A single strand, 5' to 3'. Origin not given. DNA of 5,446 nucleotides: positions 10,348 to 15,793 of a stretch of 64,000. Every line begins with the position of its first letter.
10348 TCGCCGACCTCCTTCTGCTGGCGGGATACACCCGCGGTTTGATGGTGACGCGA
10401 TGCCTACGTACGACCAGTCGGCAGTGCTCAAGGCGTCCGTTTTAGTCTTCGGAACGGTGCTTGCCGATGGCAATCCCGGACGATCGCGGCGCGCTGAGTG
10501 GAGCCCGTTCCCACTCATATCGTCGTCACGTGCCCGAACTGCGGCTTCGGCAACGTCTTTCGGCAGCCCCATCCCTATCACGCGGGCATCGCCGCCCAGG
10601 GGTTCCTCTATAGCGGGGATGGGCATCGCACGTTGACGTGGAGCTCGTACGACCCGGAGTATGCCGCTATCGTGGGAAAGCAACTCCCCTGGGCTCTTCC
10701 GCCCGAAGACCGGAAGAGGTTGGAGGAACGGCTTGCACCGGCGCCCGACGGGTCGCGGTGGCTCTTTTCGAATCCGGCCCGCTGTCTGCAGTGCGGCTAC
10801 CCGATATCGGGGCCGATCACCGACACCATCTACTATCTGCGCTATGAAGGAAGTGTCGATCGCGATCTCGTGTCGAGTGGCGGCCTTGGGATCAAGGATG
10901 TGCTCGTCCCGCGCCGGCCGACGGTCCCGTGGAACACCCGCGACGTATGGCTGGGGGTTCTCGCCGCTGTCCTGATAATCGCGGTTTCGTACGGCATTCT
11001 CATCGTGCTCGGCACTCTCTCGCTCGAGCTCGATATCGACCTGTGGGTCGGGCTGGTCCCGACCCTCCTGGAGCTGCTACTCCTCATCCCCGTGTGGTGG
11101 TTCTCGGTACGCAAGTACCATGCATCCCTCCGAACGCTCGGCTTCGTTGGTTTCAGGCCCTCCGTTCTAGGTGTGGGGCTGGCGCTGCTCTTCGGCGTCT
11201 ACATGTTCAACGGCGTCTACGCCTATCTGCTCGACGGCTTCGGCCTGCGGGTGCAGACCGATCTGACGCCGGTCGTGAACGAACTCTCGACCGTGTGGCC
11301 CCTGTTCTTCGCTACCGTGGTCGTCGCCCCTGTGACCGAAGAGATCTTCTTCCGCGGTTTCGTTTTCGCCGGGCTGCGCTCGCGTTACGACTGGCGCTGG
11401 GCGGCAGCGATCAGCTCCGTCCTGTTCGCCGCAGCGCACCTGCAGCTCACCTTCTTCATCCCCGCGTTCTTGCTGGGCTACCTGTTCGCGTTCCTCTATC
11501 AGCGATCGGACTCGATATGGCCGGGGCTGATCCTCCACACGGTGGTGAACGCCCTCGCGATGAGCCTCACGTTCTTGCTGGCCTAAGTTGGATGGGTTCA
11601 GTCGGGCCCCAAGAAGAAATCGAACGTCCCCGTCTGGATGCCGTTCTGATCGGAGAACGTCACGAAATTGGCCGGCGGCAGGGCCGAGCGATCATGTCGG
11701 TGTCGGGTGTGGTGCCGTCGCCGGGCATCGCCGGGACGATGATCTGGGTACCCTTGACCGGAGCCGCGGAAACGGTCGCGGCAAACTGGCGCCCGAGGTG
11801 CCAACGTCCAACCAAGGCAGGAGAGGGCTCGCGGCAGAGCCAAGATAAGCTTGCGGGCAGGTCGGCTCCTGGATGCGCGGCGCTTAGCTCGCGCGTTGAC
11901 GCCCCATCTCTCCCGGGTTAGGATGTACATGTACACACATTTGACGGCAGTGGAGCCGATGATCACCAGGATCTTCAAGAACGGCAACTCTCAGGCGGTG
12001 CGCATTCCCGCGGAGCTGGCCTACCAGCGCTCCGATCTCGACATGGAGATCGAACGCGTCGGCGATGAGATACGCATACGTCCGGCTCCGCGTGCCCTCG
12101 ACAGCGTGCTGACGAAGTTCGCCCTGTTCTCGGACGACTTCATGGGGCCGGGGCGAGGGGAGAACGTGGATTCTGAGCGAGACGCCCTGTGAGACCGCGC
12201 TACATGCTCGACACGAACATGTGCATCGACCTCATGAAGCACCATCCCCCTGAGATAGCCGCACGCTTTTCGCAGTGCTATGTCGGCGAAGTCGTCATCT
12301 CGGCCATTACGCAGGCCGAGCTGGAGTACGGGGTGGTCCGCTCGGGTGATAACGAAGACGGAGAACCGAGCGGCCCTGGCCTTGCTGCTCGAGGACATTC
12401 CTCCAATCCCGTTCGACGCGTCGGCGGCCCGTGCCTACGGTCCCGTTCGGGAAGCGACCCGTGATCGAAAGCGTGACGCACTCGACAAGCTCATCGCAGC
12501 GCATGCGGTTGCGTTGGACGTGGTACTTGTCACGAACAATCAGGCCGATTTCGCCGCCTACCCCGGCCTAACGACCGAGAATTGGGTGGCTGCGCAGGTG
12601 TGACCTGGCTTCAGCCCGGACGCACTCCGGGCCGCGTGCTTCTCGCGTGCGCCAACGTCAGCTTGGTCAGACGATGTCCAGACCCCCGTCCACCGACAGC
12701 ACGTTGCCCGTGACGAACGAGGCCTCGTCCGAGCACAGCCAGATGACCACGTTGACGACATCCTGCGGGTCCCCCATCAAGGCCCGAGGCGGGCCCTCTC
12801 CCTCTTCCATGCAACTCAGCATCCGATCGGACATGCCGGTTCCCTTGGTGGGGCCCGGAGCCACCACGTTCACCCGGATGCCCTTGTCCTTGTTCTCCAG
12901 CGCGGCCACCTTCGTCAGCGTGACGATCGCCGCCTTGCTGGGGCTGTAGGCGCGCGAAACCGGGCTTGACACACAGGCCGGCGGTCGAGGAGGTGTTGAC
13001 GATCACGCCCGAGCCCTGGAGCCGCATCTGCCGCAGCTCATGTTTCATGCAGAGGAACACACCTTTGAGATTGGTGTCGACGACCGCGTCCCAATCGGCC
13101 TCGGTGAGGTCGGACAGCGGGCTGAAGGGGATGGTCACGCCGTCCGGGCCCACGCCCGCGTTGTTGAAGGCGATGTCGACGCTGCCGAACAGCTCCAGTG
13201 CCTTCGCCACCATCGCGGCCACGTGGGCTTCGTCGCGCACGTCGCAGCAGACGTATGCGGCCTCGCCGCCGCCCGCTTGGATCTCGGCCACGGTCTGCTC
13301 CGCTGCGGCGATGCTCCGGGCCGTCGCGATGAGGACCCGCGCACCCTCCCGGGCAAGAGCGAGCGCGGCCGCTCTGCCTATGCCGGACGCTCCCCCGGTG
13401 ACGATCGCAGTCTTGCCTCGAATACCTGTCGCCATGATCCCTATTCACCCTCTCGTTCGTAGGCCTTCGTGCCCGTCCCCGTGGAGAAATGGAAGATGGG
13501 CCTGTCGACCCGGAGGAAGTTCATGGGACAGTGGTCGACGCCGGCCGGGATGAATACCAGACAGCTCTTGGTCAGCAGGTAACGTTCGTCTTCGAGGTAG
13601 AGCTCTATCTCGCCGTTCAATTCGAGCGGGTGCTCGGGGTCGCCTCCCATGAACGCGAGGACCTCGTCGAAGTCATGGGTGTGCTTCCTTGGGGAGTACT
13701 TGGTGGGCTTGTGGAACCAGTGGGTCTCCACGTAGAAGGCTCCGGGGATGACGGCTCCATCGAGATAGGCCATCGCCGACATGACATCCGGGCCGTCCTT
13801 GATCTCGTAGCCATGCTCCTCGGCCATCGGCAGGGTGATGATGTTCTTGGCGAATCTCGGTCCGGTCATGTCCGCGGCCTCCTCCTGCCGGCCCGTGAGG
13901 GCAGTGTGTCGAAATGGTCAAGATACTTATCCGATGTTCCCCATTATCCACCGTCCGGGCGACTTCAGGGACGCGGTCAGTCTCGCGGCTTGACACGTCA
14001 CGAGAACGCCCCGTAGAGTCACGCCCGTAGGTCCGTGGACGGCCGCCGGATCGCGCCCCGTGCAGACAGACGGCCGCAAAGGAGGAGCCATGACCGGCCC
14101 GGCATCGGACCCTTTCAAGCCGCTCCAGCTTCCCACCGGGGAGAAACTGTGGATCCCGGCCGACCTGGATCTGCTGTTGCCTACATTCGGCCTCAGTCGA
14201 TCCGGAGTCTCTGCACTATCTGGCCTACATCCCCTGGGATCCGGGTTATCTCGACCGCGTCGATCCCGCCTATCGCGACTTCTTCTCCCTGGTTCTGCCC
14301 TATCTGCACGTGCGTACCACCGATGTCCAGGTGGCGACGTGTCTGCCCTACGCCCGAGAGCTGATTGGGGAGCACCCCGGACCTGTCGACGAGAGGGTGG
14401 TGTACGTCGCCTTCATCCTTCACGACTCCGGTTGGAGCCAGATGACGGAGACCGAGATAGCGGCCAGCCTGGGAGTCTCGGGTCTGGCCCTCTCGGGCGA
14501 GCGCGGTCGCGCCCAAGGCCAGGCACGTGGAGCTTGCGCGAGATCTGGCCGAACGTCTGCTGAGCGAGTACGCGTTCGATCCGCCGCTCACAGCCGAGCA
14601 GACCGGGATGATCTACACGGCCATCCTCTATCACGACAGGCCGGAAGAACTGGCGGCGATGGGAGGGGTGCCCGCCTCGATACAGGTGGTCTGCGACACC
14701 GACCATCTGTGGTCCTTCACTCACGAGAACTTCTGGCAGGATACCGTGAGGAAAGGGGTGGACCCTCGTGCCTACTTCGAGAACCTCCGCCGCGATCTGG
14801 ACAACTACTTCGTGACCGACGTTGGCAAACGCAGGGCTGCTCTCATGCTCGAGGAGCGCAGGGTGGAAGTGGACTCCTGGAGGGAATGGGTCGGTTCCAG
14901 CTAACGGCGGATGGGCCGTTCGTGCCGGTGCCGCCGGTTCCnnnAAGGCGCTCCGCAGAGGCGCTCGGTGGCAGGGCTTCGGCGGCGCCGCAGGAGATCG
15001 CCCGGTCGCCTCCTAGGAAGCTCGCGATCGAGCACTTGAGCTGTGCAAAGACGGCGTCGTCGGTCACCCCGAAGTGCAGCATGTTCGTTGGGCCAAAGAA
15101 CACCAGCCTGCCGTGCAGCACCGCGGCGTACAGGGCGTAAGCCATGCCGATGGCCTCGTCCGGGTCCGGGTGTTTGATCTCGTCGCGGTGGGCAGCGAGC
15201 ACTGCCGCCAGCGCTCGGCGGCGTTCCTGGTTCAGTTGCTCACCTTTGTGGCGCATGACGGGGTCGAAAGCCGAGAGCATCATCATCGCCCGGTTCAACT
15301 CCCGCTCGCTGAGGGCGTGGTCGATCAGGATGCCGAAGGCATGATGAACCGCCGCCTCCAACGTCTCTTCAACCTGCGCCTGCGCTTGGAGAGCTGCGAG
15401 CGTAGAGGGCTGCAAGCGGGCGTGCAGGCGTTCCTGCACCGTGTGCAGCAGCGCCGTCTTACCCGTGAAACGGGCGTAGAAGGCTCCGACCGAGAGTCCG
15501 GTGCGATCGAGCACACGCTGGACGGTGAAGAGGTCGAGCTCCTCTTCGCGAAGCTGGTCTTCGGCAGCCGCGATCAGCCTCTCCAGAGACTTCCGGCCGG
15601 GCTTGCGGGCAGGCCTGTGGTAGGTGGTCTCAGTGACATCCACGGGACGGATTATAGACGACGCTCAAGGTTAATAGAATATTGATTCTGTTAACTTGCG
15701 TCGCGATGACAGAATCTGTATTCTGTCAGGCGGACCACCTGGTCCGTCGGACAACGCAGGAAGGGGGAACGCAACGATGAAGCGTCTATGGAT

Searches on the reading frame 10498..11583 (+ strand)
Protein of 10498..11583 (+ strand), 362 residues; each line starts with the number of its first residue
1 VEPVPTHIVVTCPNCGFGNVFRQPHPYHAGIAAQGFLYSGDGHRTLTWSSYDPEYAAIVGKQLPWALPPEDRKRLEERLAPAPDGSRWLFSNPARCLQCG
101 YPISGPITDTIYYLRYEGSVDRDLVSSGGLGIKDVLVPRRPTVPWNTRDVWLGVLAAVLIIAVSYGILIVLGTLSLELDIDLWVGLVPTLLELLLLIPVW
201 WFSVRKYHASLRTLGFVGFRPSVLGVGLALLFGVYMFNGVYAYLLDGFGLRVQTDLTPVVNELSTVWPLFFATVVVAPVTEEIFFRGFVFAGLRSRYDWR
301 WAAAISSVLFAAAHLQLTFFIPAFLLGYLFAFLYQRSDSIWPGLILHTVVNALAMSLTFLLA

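Call 24: search_protein_families(library=pfam, proteins=[window:10498-11583:+])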
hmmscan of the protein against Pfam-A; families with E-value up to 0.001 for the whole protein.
window:10498-11583:+ (362 aa): 1 family
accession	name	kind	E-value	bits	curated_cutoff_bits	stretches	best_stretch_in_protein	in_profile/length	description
PF02517.21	Rce1-like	-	1.7e-23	83.1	22.4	1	265-353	3-93/93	Type II CAAX prenyl endopeptidase Rce1-like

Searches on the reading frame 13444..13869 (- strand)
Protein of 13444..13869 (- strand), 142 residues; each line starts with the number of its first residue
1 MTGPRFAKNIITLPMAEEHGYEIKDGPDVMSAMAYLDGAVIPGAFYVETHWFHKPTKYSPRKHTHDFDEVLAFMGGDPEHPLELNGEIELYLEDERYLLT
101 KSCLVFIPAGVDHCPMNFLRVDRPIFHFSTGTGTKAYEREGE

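Call 24: search_protein_families(library=pfam, proteins=[window:13444-13869:-])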
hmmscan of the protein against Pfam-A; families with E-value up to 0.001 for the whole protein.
window:13444-13869:- (142 aa): 1 family
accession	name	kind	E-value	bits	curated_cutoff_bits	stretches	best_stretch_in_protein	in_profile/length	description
PF07883.17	Cupin_2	-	0.00071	19.7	27.2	0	84-116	25-57/70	Cupin domain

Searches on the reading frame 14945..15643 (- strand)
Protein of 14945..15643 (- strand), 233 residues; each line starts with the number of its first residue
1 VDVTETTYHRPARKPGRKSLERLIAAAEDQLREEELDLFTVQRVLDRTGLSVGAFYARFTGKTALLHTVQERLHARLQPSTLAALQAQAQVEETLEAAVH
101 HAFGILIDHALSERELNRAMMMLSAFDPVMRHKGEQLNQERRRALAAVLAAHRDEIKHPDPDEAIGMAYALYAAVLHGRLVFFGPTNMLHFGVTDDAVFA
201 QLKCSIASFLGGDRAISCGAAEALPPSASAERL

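Call 24: search_protein_families(library=pfam, proteins=[window:14945-15643:-])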
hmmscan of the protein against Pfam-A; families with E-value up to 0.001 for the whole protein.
window:14945-15643:- (233 aa): 1 family
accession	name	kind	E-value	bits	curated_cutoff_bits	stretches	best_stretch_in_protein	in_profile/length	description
PF00440.29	TetR_N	-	2.3e-07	30.9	24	1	23-67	1-45/47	Bacterial regulatory proteins, tetR family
